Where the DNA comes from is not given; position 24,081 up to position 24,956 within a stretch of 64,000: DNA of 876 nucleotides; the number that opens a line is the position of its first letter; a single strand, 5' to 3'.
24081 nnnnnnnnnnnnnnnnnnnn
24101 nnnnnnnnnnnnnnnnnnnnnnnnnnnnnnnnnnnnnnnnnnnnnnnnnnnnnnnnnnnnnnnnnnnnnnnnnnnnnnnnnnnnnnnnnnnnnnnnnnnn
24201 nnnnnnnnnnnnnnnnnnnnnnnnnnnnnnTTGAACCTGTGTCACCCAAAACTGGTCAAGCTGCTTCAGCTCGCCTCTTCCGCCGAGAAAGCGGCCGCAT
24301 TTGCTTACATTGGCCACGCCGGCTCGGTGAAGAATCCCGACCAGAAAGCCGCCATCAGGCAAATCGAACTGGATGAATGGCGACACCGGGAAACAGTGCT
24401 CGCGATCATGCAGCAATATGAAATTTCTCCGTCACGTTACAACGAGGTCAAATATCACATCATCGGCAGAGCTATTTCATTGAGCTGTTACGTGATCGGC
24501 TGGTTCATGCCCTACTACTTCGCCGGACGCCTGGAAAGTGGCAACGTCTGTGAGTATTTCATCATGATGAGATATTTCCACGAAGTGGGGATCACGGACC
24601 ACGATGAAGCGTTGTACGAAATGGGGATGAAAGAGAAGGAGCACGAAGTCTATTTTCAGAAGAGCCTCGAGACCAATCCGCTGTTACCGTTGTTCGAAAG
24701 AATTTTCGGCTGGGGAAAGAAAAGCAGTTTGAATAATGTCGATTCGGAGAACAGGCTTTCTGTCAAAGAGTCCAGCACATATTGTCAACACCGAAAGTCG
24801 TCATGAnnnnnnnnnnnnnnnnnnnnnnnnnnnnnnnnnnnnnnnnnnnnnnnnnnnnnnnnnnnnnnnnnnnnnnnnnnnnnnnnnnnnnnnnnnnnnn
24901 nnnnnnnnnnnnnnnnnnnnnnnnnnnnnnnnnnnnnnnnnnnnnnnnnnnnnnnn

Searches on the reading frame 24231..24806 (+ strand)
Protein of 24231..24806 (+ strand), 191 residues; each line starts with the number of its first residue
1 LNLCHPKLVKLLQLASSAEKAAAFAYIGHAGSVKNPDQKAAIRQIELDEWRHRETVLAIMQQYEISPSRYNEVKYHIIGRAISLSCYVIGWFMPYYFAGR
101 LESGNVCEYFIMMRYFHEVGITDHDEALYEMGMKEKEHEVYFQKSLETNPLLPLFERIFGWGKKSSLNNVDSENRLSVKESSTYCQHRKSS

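Call 3: search_protein_families(library=pfam, proteins=[window:24231-24806:+], max_evalue=1)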
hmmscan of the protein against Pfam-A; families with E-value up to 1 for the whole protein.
window:24231-24806:+ (191 aa): 3 families
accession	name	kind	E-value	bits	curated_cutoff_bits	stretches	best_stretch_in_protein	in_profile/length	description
PF03232.19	COQ7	-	0.003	17.6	23.5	1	10-85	5-80/169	Ubiquinone biosynthesis protein COQ7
PF13668.12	Ferritin_2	-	0.0058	17.2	24.7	1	11-57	87-133/138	Ferritin-like domain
PF02915.23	Rubrerythrin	-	0.069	14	22.8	1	10-142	1-133/137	Rubrerythrin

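Call 4: search_protein_families(library=ncbifam, proteins=[window:24231-24806:+], max_evalue=1)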
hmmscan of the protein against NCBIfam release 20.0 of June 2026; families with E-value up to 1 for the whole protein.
window:24231-24806:+ (191 aa): 0 families

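Call 5: search_protein_families(library=padloc, proteins=[window:24231-24806:+], max_evalue=1)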
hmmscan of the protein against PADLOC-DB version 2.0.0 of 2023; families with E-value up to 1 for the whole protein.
window:24231-24806:+ (191 aa): 0 families

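Call 6: find_homologous_proteins(query=window:24231-24806:+)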
Query window:24231-24806:+ (191 aa): 3822 proteins with E <= 0.001 among 4048 candidates; the best 120 are listed.
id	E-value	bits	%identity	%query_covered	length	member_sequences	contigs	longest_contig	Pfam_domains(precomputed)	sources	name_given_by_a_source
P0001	5.3e-126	436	100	100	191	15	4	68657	-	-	-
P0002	3.3e-116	404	92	99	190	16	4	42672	-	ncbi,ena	-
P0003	2.7e-103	362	83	97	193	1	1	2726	-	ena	-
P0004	3.9e-102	358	81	99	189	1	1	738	-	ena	-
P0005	6.3e-102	357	82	99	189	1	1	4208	-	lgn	-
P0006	6.5e-102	357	81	99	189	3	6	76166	-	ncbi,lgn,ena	-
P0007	1.4e-101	356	80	99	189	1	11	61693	-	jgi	-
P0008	2.7e-101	355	82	97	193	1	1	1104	-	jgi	jgi:demethoxyubiquinone hydroxylase (CLK1/Coq7/Cat5 family)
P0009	3.9e-101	355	80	99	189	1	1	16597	-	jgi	-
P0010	1.2e-100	353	80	99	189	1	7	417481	-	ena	-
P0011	3.9e-100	351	82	99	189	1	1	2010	-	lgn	-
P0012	5.7e-100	351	80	99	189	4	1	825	-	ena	-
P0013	7.3e-100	350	80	99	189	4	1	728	-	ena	-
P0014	8.3e-100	350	81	98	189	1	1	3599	-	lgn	-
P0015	1.2e-99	350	78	99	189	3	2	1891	-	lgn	-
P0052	1.7e-97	343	79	97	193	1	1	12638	PF03232.20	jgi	jgi:rubrerythrin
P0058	3.3e-97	342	80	96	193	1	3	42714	PF03232.20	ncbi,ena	-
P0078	1.2e-96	340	78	97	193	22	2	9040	PF03232.20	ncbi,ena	-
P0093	3.1e-96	339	79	97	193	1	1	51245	PF03232.20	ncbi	-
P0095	3.3e-96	338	77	96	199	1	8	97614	PF03232.20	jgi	jgi:hypothetical protein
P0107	9.4e-96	337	77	99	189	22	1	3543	PF03232.20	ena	-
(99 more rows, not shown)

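Call 10: find_related_loci(query=A1, collection=genome_contigs, flank=4000)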
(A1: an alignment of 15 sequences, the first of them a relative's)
Query A1 (191 aa) in genome_contigs; peptide patterns used: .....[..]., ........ (x = any residue, [..] = any of these).
600 stretches matched a pattern (row limit reached: there are more); 226 encode a relative of the query (tblastn E <= 1e-3); the best 80 are kept; 80 distinct loci.
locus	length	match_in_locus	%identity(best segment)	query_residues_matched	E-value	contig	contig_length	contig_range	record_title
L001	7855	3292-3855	91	1-188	2e-119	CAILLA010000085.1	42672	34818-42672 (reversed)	MAG: uncultured Schlesneria sp. isolate Umea3_bin-3867 genome assembly, contig: bin-3867:085/307, whole genome shotgun s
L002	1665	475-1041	88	1-189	2e-122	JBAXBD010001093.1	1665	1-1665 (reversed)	MAG: Schlesneria sp. isolate ELA158 MAG158_1093, whole genome shotgun sequence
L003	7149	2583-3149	80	1-189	3e-104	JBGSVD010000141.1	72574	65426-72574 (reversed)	MAG: Planctomycetaceae bacterium isolate JTS-AC449 k141_2356713, whole genome shotgun sequence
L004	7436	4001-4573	80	1-191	3e-104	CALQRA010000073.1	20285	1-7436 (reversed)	MAG: Candidatus Kuenenia stuttgartiensis isolate HRSG-H1-bin-26 genome assembly, contig: HRSG-H1-C1531, whole genome sho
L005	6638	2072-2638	78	1-189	6e-103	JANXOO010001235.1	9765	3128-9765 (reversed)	MAG: Schlesneria sp. isolate GL140_1_concoct_271_sub GL140_1_k141_881595, whole genome shotgun sequence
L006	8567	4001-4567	77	1-189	2e-102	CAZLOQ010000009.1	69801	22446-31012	MAG TPA_asm: uncultured Chitinophaga sp. isolate binchicken_co340_49 genome assembly, contig: NODE_193_length_69801_cov_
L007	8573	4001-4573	77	1-191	2e-102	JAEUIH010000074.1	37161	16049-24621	MAG: Planctomyces sp. isolate new MAG-38 NODE_74_length_37161_cov_8.465969, whole genome shotgun sequence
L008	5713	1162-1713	80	5-188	4e-102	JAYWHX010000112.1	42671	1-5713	MAG: Planctomycetota bacterium isolate GLR80_GL56_UP_1_metabat_48 GLR80_GL56_UP_1_metabat_48_111, whole genome shotgun s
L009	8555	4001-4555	79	5-189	4e-101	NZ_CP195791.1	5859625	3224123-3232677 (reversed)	Planctomicrobium sp. SH661 chromosome, complete genome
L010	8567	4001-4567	77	1-189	7e-101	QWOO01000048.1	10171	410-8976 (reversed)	MAG: Planctomycetota bacterium isolate RH-20APR16-plancto1 RH-20APR16-C14736, whole genome shotgun sequence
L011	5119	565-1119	78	5-189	2e-100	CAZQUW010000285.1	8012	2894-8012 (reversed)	MAG TPA_asm: uncultured Planctomicrobium sp. isolate SRP302895_co1_16 genome assembly, contig: NODE_18578_length_8012_co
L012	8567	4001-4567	76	1-189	2e-100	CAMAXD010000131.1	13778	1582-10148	MAG: Candidatus Kuenenia stuttgartiensis isolate ME-08apr19-56 genome assembly, contig: ME-08apr19-C9494, whole genome s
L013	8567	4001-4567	76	1-189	2e-99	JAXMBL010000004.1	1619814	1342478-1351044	MAG: Pirellulales bacterium isolate STL-PLA35 C1.296.fa-4, whole genome shotgun sequence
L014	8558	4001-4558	76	1-186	5e-99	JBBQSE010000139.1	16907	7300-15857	MAG: Planctomycetales bacterium isolate Co_metawrap_1732 Cmw_1732_k141_17965009_length_16907_cov_9.0000, whole genome sh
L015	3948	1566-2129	73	2-189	3e-99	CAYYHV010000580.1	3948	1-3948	MAG TPA_asm: uncultured Pirellulaceae bacterium isolate SRP268394_co2_188 genome assembly, contig: NODE_28792_length_394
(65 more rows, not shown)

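Call 13: search_solved_structures(query=A1, max_evalue=10, show_alignments=3)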
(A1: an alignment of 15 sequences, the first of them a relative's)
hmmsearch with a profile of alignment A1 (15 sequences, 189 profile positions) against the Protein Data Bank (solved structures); distinct sequences matched with E-value up to 10: 2.
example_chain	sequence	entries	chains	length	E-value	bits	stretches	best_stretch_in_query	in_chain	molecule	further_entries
2hz8_A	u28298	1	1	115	0.024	17.5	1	6-63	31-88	De novo designed diiron protein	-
2lfd_A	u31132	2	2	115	0.58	13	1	6-62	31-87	Diiron protein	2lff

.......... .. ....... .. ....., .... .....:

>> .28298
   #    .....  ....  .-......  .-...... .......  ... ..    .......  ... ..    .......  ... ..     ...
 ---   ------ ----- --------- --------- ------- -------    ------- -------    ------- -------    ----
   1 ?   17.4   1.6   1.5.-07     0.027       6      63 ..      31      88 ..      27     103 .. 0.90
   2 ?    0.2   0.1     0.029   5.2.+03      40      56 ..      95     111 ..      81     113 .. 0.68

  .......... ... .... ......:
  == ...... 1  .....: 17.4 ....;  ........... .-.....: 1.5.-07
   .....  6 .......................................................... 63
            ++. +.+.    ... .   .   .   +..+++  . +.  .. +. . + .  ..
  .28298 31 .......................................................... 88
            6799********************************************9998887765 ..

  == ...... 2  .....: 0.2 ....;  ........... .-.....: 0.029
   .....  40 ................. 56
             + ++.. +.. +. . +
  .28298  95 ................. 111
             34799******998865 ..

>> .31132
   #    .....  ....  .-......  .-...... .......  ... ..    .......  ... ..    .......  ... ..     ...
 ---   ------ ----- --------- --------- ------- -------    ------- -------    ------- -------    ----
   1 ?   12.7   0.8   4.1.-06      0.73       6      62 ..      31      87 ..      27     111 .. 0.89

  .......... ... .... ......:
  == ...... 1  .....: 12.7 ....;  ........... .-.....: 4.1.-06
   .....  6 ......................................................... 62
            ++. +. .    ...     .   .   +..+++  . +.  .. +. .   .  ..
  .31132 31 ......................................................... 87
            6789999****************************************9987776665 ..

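Call 30: predict_structure(alignment_id=A1)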
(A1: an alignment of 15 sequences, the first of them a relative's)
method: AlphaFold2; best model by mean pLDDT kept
length: 191 residues; sequences in the alignment: 15
mean_pLDDT: 89.1   pTM: 0.85
mean pLDDT of the five models: 89.1, 82.5, 79.1, 47.4, 38.5
residues with pLDDT >= 90: 100; 70-90: 85; 50-70: 5; < 50: 1
segments of 3 or more residues with pLDDT < 50: none
pLDDT, mean of each block of 10 residues (from residue 1): 87 94 90 90 96 97 94 89 78 83 90 93 96 95 89 88 82 85 78 36
secondary structure, 60 per line:
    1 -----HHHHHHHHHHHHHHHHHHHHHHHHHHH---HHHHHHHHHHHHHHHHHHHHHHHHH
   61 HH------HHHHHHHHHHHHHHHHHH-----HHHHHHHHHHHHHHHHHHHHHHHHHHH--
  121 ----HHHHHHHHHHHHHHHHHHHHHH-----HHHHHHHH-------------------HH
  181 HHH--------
elements in order: H6-32 H36-62 H69-86 H92-118 H125-146 H152-159 H179-183

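Call 34: fold_search(model_id=the predicted structure, library=pdb)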
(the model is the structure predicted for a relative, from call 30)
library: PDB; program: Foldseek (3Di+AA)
matches with E <= 10: 663; with E <= 0.001: 0
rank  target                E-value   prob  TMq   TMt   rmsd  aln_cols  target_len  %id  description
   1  1nf6_O                1.4e-02  1.00  0.62  0.70   6.9       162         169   18  X-ray structure of the Desulfovibrio desulfuricans bacterioferritin: the diiron site in different catalytic states ("c (released 2003-04-01)
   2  3q4r                  3.8e-02  1.00  0.59  0.65   6.3       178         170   12  Crystal Structure of a deletion mutant(11-185) of hypothetical protein MJ0754 with Zn2+ (released 2011-05-18)
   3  7tmv_B                4.0e-02  1.00  0.62  0.74   2.9       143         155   16  Crystal structure of a Putative structural protein from Klebsiella pneumoniae (released 2022-02-02)
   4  7ssp_E                4.2e-02  1.00  0.60  0.68   3.8       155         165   14  Structure of the human COQ7:COQ9 complex by single-particle electron cryo-microscopy, unliganded state (released 2022-11-02)
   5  1nf4_H                6.7e-02  1.00  0.59  0.66   7.8       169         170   16  X-Ray Structure of the Desulfovibrio desulfuricans bacterioferritin: the diiron site in different states (reduced stru (released 2003-04-01)
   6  3ogh_B                7.7e-02  1.00  0.65  0.81   4.3       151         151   14  Crystal structure of yciE protein from E. coli CFT073, a member of ferritine-like superfamily of diiron-containing fou (released 2010-09-15)
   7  7tmv_A                8.5e-02  1.00  0.65  0.77   3.5       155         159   16  Crystal structure of a Putative structural protein from Klebsiella pneumoniae (released 2022-02-02)
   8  6j42_B                8.9e-02  1.00  0.55  0.49   7.2       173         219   17  Crystal Structure of Wild Type KatB, a manganese catalase from Anabaena (released 2020-01-15)
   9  1nf6_F                9.8e-02  1.00  0.62  0.69   6.9       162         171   18  X-ray structure of the Desulfovibrio desulfuricans bacterioferritin: the diiron site in different catalytic states ("c (released 2003-04-01)
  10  4rc7_A                1.0e-01  1.00  0.59  0.52   3.4       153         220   16  Crystal structure of cyanobacterial aldehyde-deformylating oxygenase F86YF87Y mutant (released 2014-12-17)
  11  9qq4_B                1.1e-01  1.00  0.61  0.82   2.8       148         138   16  Mini-bacterioferritin from Candidatus Methanoperedens species BLZ2 as isolated form at 1.07-A resolution (released 2026-04-01)
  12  7sss_E                1.1e-01  1.00  0.57  0.62   4.7       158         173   13  Structure of the NADH-bound human COQ7:COQ9 complex by single-particle electron cryo-microscopy (released 2022-11-02)
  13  7stw_A                1.4e-01  1.00  0.56  0.63   4.9       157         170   19  Structure of DPSL (DNA Protection in Starved Cells - Like) from Pyrococcus furiosus (released 2021-12-01)
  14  9qq5_E                1.5e-01  1.00  0.62  0.85   2.7       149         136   15  Mini-bacterioferritin from Candidatus Methanoperedens species BLZ2 in a partially oxidized state (released 2026-04-01)
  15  9qq4_A                1.5e-01  1.00  0.61  0.83   2.7       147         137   16  Mini-bacterioferritin from Candidatus Methanoperedens species BLZ2 as isolated form at 1.07-A resolution (released 2026-04-01)
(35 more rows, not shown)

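Call 45: search_protein_representatives(alignment_id=A1)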
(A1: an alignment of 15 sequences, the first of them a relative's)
Query: 15 sequences, 189 profile positions. Proteins with E-value up to 0.001 (for the whole library): 538; up to 1e-10: 319; up to 1e-30: 38. The best 150 are listed.
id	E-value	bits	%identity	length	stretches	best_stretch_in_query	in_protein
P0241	1.9e-92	324.5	-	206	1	1-187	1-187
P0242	1.4e-72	259.7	-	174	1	8-174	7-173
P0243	4.4e-68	245.0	-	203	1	2-148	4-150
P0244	4.2e-60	219.0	-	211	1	7-175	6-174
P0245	5.1e-60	218.7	-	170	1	1-168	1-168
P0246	7.7e-55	201.8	-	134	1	3-134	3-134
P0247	1.1e-54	201.4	-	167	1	39-159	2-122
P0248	2.6e-54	200.1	-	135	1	60-187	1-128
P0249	1.3e-51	191.3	-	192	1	2-129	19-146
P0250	1.1e-50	188.3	-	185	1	8-177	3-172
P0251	9.4e-43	162.4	-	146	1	39-171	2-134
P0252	1.7e-42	161.6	-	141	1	47-122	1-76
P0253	8.5e-42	159.3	-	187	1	6-176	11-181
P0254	9.8e-42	159.1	-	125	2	1-78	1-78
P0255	1.4e-41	158.6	-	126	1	47-168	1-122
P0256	2.9e-41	157.6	-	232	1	6-166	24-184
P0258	4.7e-40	153.6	-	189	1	4-164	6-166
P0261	5.4e-37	143.7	-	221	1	4-163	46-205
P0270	3.8e-33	131.1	-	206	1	6-165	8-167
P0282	1.3e-29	119.6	-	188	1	6-162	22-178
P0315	5.8e-26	107.7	-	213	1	3-155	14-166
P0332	4.1e-24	101.6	-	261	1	5-152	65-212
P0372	1.5e-21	93.3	-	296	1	6-151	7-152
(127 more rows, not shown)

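Call 46: search_protein_families(library=pfam, proteins=[P0244, P0253, P0256, P0258, P0261, P0270, P0282, P0315, P0332, P0372], max_evalue=0.01)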
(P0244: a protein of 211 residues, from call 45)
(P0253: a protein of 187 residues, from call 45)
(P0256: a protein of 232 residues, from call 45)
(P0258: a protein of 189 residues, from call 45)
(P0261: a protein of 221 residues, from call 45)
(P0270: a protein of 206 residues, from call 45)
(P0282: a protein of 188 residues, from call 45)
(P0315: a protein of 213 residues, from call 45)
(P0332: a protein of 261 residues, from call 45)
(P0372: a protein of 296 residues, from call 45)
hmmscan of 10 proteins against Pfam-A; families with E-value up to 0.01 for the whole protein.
P0244 (211 aa): 1 family
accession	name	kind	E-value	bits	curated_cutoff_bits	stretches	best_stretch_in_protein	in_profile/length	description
PF03232.19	COQ7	-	1.6e-10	41.3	23.5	1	9-138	5-137/169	Ubiquinone biosynthesis protein COQ7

P0253 (187 aa): 1 family
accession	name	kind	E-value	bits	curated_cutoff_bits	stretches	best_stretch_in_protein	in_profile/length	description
PF03232.19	COQ7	-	0.00054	20.1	23.5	1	20-109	10-99/169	Ubiquinone biosynthesis protein COQ7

P0256 (232 aa): 2 families
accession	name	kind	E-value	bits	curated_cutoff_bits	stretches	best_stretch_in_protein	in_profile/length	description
PF03232.19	COQ7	-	2.7e-08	34.1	23.5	1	28-120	5-97/169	Ubiquinone biosynthesis protein COQ7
PF02915.23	Rubrerythrin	-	0.0073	17.1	22.8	0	29-85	2-60/137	Rubrerythrin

P0258 (189 aa): 1 family
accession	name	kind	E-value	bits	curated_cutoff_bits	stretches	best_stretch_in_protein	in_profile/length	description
PF03232.19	COQ7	-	0.00016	21.8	23.5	1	13-92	6-85/169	Ubiquinone biosynthesis protein COQ7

P0261 (221 aa): 1 family
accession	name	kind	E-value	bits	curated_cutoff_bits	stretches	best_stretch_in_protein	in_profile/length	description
PF03232.19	COQ7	-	4.1e-06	27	23.5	1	52-141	5-94/169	Ubiquinone biosynthesis protein COQ7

P0270 (206 aa): 1 family
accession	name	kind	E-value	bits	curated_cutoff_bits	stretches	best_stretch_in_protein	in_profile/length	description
PF03232.19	COQ7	-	9.7e-05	22.5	23.5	1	12-106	5-99/169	Ubiquinone biosynthesis protein COQ7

P0282 (188 aa): 1 family
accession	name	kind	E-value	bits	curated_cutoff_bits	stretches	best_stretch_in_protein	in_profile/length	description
PF03232.19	COQ7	-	6.4e-07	29.6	23.5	1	25-89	4-69/169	Ubiquinone biosynthesis protein COQ7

P0315 (213 aa): 1 family
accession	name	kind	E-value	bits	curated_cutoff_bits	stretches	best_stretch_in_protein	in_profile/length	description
PF03232.19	COQ7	-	1e-05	25.7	23.5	1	20-84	4-69/169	Ubiquinone biosynthesis protein COQ7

P0332 (261 aa): 2 families
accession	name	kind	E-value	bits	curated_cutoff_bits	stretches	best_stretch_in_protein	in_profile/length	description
PF03232.19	COQ7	-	0.00015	21.9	23.5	1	70-122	5-58/169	Ubiquinone biosynthesis protein COQ7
PF02915.23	Rubrerythrin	-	0.006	17.4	22.8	0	160-206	8-53/137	Rubrerythrin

P0372 (296 aa): 1 family
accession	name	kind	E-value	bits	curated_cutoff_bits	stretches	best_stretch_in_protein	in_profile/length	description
PF03232.19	COQ7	-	1.4e-06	28.5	23.5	1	9-84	3-78/169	Ubiquinone biosynthesis protein COQ7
